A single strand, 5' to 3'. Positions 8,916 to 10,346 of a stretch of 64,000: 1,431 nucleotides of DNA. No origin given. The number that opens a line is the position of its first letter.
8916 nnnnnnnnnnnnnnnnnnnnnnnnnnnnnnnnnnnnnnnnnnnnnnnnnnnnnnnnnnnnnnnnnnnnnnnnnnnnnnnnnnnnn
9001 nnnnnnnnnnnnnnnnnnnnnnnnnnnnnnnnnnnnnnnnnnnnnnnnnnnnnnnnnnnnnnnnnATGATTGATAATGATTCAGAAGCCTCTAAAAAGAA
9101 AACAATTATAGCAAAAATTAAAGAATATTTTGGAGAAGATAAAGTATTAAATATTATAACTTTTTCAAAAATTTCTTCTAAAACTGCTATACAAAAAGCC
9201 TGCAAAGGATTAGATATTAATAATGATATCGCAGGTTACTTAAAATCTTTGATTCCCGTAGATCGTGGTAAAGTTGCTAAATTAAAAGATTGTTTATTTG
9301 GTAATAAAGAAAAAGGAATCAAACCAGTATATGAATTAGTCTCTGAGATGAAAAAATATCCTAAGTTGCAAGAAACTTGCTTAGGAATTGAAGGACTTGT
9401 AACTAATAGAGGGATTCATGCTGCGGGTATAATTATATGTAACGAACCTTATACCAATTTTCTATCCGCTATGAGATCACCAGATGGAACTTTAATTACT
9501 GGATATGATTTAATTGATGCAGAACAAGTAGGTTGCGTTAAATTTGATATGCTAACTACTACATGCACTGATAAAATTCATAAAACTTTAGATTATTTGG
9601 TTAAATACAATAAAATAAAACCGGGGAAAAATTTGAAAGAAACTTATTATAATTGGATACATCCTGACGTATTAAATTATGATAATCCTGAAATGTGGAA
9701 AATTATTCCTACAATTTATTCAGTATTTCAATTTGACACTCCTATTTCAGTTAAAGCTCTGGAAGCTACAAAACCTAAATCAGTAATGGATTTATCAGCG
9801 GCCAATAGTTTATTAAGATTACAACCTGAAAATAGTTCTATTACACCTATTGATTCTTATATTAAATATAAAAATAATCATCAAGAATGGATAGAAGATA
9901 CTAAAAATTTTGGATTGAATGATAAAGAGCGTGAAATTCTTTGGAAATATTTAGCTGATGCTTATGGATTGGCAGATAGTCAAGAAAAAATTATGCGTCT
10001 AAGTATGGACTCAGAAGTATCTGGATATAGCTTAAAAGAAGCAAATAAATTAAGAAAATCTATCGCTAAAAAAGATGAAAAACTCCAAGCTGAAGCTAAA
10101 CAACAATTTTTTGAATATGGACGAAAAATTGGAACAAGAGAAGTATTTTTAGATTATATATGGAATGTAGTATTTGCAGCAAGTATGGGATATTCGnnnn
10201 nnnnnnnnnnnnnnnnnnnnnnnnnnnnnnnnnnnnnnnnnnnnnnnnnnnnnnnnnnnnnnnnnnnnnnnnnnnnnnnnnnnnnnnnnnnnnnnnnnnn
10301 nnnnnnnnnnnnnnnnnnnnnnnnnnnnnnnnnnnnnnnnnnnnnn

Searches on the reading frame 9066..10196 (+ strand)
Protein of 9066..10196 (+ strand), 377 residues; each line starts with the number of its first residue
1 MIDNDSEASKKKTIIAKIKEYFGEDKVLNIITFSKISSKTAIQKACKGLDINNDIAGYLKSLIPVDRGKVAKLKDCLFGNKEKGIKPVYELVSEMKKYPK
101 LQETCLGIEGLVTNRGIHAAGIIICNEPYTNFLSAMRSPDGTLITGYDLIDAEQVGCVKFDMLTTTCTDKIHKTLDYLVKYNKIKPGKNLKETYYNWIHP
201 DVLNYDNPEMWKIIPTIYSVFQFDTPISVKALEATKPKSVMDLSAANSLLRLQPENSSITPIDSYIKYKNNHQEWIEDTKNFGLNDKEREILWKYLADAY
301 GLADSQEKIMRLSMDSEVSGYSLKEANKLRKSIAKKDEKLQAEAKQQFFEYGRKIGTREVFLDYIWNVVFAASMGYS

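Call 5: search_protein_families(library=pfam, proteins=[window:9066-10196:+], max_evalue=0.01)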
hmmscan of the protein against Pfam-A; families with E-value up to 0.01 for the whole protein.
window:9066-10196:+ (377 aa): 2 families
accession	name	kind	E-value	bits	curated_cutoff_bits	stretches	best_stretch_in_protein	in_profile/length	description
PF07733.18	DNA_pol3_alpha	-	6.3e-26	92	23.9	1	2-163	104-259/260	Bacterial DNA polymerase III alpha NTPase domain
PF17657.6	DNA_pol3_finger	-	6.7e-22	78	22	1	189-353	11-163/166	Bacterial DNA polymerase III alpha subunit finger domain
